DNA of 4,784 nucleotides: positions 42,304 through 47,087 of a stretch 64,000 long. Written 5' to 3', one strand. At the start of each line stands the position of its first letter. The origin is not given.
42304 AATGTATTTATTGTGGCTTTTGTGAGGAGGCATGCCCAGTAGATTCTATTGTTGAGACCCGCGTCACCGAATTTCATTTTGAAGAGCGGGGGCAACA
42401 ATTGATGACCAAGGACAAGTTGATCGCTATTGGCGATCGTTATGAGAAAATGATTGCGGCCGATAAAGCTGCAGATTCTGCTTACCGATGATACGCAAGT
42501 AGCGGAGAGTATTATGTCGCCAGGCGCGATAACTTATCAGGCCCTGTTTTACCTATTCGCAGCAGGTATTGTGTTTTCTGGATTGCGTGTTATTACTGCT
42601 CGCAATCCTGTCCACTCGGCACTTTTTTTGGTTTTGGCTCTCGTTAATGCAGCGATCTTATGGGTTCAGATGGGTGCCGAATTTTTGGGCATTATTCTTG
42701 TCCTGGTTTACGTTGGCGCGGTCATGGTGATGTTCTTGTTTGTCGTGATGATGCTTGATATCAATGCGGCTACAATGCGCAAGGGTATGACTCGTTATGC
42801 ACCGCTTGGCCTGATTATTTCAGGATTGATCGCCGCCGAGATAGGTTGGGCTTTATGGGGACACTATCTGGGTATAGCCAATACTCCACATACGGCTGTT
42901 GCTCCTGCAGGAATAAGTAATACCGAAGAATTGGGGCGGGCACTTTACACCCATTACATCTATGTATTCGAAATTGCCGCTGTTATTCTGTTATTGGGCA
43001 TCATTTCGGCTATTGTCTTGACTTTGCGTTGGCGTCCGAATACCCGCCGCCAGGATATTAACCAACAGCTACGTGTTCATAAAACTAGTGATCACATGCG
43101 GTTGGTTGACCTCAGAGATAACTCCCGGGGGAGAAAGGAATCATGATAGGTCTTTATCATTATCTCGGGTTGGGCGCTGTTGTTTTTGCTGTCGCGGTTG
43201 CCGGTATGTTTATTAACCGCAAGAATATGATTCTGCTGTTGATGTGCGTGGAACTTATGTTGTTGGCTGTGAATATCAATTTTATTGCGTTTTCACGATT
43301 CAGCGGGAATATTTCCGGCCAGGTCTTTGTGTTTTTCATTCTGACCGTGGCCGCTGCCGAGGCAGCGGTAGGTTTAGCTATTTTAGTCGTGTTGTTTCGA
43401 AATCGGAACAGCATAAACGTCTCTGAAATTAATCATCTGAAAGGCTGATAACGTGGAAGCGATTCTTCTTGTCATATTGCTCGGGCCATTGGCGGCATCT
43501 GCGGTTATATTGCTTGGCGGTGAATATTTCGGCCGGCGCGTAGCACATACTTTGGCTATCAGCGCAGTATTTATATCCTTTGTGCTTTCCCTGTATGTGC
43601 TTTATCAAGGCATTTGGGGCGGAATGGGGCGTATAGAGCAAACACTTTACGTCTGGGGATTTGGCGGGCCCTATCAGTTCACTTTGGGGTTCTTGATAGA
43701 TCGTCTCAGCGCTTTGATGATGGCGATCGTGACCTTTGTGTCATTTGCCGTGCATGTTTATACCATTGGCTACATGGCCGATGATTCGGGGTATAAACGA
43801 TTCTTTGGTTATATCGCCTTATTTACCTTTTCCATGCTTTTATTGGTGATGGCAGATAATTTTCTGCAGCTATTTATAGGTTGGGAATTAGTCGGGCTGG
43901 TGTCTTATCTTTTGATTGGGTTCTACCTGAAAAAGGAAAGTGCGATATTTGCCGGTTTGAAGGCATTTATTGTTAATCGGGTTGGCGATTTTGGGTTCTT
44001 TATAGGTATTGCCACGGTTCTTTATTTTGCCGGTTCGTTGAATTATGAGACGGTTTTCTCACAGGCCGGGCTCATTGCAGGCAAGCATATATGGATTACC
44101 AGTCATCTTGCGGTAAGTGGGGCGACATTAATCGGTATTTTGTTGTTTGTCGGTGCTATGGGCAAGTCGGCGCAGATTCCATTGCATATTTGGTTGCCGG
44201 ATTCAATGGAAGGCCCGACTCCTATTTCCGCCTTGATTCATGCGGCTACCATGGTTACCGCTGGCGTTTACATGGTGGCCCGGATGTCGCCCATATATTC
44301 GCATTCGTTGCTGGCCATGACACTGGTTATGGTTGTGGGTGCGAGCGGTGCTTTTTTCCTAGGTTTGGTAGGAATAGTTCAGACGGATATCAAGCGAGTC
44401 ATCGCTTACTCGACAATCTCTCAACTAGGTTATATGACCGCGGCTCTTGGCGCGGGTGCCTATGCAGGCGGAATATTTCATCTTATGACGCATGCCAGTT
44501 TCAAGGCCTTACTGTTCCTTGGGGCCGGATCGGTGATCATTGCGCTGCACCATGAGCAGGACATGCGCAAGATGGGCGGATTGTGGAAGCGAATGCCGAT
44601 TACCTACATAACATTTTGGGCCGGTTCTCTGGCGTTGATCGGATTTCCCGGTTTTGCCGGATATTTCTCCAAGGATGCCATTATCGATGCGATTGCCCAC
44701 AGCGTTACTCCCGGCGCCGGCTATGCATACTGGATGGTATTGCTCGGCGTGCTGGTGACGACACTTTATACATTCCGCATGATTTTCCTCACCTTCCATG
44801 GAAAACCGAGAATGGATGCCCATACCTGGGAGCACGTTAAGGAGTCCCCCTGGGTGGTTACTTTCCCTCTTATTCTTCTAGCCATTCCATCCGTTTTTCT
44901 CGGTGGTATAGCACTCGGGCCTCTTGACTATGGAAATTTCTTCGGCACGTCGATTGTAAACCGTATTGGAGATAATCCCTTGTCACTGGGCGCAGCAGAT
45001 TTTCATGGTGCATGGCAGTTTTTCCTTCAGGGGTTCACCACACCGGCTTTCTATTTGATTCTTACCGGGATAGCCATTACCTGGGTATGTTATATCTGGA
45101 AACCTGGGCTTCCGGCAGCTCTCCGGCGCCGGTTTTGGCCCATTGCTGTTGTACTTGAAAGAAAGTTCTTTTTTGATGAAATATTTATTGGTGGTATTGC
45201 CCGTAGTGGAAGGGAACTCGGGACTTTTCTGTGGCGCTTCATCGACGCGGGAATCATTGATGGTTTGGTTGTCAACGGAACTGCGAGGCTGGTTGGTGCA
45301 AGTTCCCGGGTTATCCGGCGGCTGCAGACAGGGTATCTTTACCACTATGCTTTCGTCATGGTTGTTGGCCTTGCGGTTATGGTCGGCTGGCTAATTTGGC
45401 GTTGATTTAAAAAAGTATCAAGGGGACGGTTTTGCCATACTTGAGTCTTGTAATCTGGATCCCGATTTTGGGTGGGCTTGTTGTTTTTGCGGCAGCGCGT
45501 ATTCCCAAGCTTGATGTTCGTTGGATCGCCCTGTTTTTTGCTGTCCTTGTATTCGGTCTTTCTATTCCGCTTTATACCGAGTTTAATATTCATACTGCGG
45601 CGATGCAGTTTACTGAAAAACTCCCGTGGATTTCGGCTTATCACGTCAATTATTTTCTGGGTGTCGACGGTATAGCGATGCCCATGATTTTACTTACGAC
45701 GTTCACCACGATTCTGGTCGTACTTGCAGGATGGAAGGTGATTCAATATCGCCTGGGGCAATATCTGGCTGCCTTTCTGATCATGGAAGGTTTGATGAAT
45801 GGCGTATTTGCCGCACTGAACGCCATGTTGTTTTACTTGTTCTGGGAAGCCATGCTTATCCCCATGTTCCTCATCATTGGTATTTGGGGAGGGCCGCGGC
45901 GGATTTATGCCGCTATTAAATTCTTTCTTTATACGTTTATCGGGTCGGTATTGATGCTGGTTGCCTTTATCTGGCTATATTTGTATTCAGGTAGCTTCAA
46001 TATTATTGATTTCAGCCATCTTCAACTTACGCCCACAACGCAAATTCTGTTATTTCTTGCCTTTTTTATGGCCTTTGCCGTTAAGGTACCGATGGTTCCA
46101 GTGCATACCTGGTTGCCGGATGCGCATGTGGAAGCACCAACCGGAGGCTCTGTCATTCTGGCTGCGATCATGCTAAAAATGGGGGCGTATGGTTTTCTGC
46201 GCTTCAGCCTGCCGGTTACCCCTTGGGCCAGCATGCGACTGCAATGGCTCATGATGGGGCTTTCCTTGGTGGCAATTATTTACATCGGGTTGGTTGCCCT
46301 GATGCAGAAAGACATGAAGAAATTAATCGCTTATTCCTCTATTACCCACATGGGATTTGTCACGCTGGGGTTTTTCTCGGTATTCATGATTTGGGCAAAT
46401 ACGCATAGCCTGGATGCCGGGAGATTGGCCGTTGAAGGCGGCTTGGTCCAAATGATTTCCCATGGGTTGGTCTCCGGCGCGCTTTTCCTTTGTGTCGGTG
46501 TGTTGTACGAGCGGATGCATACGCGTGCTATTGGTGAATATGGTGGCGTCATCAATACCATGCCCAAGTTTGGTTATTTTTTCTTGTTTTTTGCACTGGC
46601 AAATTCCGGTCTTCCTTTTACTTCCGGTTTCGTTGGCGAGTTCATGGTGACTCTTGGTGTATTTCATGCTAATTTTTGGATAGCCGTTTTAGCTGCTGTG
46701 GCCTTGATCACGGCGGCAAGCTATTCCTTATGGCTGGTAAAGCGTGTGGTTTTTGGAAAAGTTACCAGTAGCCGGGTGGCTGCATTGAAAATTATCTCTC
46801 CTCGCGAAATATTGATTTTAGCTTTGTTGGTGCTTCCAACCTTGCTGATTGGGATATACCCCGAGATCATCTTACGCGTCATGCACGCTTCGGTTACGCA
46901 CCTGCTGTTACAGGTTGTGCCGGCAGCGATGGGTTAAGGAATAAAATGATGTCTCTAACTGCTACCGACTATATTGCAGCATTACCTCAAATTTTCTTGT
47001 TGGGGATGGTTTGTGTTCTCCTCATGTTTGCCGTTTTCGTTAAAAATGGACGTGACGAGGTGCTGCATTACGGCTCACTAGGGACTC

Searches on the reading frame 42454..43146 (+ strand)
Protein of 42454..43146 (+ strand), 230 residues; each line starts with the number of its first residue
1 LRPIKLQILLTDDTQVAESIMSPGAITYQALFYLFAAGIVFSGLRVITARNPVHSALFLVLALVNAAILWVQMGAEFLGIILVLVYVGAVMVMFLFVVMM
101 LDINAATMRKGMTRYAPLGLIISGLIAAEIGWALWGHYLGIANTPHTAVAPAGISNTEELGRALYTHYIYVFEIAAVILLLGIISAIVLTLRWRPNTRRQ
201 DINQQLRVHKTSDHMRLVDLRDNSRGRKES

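Call 18: search_protein_families(library=ncbifam, proteins=[window:42454-43146:+], max_evalue=0.00001)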
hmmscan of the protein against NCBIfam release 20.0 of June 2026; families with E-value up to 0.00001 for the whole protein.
window:42454-43146:+ (230 aa): 11 families
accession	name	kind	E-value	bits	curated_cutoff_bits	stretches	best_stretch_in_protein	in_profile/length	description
NF005164.0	PRK06638.1-4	equivalog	3.4e-71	238.9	154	1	29-224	5-202/211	NADH-quinone oxidoreductase subunit J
NF005165.0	PRK06638.1-5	equivalog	2.8e-30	105.3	192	1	26-213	17-205/282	NADH-quinone oxidoreductase subunit J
NF005162.0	PRK06638.1-1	equivalog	1.5e-24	86.8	157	1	32-196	5-165/184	NADH-quinone oxidoreductase subunit J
NF005168.0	PRK06638.2-3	equivalog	2.9e-20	72.9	154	1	31-190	7-165/172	NADH-quinone oxidoreductase subunit J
NF005167.0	PRK06638.2-2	equivalog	4.2e-20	72.2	137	1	32-192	7-164/176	NADH-quinone oxidoreductase subunit J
NF005163.0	PRK06638.1-3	equivalog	5.4e-20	71.7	174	1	30-201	10-178/203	NADH-quinone oxidoreductase subunit J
NF005166.0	PRK06638.2-1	equivalog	2.7e-14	53.5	284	1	32-190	8-163/174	NADH-quinone oxidoreductase subunit J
NF005025.0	PRK06433.1-5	equivalog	5.5e-12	45.9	95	1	25-101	9-85/96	NADH dehydrogenase subunit J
NF005169.0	PRK06638.2-4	equivalog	2.1e-11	44.1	319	1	31-188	6-163/182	NADH-quinone oxidoreductase subunit J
NF005024.0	PRK06433.1-4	equivalog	7.7e-11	42.1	101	1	31-102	8-79/89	NADH dehydrogenase subunit J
NF005023.0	PRK06433.1-2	equivalog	4.3e-08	33.5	92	1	27-100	2-75/82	NADH dehydrogenase subunit J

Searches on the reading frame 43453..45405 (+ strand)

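Call 14: search_protein_families(library=pfam, proteins=[window:43453-45405:+], max_evalue=0.00001)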
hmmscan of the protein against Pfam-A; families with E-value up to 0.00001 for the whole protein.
window:43453-45405:+ (650 aa): 2 families
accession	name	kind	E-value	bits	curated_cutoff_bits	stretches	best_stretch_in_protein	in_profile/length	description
PF00361.26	Proton_antipo_M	-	6.6e-79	265.6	21.5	1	134-417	1-278/294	NADH:quinone oxidoreductase/Mrp antiporter, TM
PF00662.26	Proton_antipo_N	-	1.1e-18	67.2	24.5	1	72-118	5-51/51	NADH-Ubiquinone oxidoreductase (complex I), chain 5 N-terminus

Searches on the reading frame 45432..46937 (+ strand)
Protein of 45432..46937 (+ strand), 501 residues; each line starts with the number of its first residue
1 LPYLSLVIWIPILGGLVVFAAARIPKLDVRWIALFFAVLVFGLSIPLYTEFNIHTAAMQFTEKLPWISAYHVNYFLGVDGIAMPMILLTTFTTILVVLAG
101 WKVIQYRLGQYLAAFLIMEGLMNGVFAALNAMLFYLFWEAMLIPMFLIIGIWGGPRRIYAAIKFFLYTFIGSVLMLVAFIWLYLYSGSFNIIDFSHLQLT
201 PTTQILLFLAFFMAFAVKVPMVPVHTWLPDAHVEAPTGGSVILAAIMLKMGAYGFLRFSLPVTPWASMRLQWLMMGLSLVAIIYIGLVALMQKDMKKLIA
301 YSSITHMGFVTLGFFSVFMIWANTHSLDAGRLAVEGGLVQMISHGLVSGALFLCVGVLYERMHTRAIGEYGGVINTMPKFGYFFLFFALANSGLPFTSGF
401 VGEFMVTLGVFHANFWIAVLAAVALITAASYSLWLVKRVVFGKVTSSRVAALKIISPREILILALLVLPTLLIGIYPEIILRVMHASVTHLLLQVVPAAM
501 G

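Call 14: search_protein_families(library=pfam, proteins=[window:45432-46937:+], max_evalue=0.00001)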
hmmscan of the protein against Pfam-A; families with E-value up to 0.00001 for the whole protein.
window:45432-46937:+ (501 aa): 1 family
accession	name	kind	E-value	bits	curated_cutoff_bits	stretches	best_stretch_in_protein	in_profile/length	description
PF00361.26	Proton_antipo_M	-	2.2e-74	250.7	21.5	1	129-423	2-288/294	NADH:quinone oxidoreductase/Mrp antiporter, TM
